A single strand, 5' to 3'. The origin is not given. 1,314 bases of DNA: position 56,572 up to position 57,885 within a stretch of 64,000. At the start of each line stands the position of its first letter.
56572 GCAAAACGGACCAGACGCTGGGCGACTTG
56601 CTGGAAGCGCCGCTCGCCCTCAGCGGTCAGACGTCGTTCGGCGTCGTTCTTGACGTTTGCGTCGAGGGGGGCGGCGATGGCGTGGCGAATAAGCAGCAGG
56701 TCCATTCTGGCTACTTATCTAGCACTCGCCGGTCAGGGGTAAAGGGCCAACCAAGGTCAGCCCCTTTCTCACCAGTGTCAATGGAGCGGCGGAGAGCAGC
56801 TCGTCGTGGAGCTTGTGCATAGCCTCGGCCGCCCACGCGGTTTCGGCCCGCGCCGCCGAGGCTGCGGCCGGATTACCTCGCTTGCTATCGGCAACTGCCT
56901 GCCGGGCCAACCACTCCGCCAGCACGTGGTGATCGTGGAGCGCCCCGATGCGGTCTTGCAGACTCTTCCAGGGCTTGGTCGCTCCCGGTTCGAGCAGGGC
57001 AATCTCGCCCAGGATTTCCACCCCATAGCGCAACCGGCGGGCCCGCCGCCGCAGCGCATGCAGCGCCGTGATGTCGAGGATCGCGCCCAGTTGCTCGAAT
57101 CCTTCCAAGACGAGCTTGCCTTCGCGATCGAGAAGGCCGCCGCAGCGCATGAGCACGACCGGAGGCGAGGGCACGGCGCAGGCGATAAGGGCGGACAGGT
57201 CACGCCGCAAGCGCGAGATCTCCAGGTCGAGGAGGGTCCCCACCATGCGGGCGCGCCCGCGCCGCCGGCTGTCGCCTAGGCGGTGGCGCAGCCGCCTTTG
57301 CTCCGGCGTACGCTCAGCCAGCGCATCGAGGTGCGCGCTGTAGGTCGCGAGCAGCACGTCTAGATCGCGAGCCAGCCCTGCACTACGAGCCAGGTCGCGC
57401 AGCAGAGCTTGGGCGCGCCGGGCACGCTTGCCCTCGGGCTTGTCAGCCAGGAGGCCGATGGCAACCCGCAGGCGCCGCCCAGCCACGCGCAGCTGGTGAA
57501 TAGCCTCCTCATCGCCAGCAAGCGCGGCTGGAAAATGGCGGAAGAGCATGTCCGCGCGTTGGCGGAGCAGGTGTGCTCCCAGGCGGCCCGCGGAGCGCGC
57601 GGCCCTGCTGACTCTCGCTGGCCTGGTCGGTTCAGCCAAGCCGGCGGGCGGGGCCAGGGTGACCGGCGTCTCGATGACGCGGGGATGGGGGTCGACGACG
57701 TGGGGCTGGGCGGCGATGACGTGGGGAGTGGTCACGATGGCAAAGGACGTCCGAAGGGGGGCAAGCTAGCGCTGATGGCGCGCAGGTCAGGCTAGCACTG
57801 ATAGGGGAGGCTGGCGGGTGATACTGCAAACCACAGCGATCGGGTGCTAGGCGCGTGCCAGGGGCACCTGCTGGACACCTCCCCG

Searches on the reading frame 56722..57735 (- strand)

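Call 56: search_protein_families(library=pfam, proteins=[window:56722-57735:-], max_evalue=0.0001)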
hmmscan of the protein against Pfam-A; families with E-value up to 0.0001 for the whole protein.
window:56722-57735:- (338 aa): 1 family
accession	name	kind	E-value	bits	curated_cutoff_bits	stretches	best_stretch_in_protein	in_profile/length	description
PF05235.19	CHAD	-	9.7e-32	111.2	25.6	1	57-277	3-228/228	CHAD domain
